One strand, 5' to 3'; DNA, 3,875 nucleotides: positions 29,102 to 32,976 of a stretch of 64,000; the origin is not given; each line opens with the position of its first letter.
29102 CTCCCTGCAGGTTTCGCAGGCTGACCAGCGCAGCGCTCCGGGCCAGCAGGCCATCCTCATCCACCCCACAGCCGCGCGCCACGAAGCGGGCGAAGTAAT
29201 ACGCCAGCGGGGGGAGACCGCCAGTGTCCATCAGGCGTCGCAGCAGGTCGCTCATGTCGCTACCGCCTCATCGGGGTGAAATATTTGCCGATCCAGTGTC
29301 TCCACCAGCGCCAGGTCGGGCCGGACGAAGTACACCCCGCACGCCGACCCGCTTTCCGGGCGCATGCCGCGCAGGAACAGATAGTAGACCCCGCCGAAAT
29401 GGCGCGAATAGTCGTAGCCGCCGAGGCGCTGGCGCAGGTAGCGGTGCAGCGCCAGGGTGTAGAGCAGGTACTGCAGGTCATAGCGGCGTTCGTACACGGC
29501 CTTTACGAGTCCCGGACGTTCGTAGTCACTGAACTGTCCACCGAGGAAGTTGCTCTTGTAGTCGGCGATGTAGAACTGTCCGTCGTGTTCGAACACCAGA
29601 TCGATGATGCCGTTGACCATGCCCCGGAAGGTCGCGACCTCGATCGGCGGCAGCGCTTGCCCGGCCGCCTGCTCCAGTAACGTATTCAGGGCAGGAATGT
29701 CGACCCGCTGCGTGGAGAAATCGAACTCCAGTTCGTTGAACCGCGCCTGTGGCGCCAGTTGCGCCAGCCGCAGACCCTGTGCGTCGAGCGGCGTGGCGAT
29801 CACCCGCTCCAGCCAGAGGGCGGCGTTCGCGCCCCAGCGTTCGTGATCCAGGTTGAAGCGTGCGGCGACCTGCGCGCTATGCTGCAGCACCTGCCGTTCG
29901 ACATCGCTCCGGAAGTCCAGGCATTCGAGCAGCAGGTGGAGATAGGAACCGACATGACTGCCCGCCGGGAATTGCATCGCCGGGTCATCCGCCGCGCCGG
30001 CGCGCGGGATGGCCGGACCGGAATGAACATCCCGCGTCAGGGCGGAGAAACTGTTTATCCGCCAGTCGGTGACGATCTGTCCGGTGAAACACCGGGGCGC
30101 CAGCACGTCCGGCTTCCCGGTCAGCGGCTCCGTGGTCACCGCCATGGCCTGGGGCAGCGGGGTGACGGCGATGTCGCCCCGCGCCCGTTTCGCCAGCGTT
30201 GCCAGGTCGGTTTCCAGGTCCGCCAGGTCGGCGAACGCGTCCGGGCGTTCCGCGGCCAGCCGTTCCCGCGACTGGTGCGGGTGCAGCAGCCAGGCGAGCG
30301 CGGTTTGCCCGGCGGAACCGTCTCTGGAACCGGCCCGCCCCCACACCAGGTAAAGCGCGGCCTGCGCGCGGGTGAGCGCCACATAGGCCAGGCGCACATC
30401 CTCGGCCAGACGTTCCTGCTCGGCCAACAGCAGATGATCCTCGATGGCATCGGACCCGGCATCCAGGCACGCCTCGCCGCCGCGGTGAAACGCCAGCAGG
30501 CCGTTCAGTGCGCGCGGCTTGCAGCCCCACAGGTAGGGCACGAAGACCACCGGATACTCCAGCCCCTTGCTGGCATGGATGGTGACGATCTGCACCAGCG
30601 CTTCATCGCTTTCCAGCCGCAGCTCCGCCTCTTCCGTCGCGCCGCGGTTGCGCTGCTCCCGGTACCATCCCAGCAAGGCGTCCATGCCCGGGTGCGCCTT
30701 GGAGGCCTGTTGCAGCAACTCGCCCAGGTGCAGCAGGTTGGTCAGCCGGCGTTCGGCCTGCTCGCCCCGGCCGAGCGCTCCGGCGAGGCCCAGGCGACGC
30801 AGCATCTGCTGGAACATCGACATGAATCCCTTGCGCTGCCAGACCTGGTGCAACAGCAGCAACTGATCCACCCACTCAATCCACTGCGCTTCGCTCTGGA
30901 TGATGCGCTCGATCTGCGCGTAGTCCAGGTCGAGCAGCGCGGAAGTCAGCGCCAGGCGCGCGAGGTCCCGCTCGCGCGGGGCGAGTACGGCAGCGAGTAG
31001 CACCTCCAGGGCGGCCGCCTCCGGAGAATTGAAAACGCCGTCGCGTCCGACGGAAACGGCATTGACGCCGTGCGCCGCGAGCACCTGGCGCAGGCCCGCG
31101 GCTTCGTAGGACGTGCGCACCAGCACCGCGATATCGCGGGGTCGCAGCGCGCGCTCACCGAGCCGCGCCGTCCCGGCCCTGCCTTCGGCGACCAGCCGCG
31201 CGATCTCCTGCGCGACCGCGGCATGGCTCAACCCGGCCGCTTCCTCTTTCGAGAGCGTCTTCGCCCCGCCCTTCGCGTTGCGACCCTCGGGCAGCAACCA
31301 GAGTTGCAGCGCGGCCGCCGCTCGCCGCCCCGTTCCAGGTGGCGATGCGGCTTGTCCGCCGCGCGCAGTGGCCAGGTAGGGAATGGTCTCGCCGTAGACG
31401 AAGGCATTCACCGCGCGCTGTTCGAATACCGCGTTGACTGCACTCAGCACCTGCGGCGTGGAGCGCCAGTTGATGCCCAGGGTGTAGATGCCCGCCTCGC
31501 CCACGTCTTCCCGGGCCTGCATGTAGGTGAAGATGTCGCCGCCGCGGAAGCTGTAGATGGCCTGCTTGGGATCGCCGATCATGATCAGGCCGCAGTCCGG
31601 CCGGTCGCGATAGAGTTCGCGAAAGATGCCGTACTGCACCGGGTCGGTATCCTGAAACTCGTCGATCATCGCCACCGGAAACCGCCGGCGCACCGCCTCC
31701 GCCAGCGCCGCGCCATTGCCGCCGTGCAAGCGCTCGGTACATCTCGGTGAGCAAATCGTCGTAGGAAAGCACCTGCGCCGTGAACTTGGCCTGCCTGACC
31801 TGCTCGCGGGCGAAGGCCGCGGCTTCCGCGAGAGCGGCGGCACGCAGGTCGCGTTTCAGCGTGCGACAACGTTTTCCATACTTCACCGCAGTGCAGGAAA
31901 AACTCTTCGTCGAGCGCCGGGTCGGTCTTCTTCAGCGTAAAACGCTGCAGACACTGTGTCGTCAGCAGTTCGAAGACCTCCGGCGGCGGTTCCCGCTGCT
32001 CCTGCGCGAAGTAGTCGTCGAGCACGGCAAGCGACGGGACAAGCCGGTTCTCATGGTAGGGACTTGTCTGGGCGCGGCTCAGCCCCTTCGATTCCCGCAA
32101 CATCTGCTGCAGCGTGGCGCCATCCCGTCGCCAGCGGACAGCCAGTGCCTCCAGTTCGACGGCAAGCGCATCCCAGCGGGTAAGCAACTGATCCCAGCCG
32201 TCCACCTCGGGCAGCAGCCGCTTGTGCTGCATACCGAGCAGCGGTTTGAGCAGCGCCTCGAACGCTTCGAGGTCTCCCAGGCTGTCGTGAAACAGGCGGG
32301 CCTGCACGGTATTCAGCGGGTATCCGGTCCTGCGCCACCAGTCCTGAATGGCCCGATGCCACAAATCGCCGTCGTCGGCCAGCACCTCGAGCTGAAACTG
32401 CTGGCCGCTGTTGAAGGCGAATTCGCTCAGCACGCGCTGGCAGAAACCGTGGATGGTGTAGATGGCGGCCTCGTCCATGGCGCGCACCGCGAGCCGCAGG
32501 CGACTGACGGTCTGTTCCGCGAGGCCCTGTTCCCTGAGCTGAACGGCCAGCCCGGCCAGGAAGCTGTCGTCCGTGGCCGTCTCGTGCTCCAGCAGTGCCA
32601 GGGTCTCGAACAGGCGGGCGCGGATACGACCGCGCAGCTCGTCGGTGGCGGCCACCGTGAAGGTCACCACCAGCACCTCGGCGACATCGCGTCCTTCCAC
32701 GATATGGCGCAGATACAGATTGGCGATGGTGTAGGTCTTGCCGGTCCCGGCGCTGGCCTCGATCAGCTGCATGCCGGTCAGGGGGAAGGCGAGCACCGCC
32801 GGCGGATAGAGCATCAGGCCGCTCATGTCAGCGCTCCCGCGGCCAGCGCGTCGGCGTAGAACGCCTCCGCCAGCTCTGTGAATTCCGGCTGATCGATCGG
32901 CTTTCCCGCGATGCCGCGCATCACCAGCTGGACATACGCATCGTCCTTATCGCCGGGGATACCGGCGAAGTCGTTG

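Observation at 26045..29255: recD - WYL regulator - small membrane protein: a possible DriD/DidA-like damage checkpoint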

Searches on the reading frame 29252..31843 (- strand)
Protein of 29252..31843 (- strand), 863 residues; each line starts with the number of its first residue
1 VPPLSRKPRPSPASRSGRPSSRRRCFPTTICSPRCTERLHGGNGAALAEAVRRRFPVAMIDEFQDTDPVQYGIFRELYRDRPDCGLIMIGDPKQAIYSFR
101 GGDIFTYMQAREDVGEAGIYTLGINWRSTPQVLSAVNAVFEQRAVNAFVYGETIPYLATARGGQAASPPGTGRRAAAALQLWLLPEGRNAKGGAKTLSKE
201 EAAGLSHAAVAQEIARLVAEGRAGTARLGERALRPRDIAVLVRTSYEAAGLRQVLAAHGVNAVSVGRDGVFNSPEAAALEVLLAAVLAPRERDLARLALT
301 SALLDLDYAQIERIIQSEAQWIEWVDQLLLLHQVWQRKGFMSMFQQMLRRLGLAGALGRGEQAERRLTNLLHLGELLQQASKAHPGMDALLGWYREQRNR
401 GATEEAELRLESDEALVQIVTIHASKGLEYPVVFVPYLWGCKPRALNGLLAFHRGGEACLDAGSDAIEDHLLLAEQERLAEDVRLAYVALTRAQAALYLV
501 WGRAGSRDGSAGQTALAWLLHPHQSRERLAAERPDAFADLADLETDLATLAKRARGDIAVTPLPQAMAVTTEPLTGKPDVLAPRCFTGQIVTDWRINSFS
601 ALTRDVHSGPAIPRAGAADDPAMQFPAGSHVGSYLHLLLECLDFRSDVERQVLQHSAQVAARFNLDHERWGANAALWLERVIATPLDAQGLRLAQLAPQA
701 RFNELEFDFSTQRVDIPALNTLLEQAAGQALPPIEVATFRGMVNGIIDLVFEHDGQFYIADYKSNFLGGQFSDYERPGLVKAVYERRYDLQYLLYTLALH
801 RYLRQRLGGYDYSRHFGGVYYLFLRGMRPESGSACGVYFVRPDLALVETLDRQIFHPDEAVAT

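Call 3: search_protein_families(library=pfam, proteins=[window:29252-31843:-], max_evalue=0.01)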
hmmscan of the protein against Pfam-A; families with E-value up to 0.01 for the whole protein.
window:29252-31843:- (863 aa): 5 families
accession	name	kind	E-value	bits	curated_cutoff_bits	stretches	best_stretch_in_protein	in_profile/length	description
PF13361.12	UvrD_C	-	4.1e-22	79.5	25.6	2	361-501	232-347/350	UvrD-like helicase C-terminal domain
PF00580.27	UvrD-helicase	-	1.5e-21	77.7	23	1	45-114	203-270/271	UvrD/REP helicase N-terminal domain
PF13538.12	UvrD_C_2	-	4.2e-10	39.8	27.4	1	418-444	3-31/52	UvrD-like helicase C-terminal domain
PF12705.13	PDDEXK_1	-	3.3e-07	30.9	22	1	630-825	36-190/247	PD-(D/E)XK nuclease superfamily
PF13245.12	AAA_19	-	0.00014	22.5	25.1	1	57-100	93-134/134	AAA domain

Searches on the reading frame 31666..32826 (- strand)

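Call 3: search_protein_families(library=pfam, proteins=[window:31666-32826:-], max_evalue=0.01)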
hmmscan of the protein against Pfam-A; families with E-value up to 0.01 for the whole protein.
window:31666-32826:- (386 aa): 3 families
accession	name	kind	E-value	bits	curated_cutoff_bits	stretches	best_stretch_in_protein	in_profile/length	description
PF00580.27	UvrD-helicase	-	1.6e-22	80.9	23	1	16-164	12-120/271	UvrD/REP helicase N-terminal domain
PF13245.12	AAA_19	-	2.2e-06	28.3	25.1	1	19-79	13-71/134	AAA domain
PF13604.12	AAA_30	-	0.00087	19.5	27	1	18-92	19-82/191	AAA domain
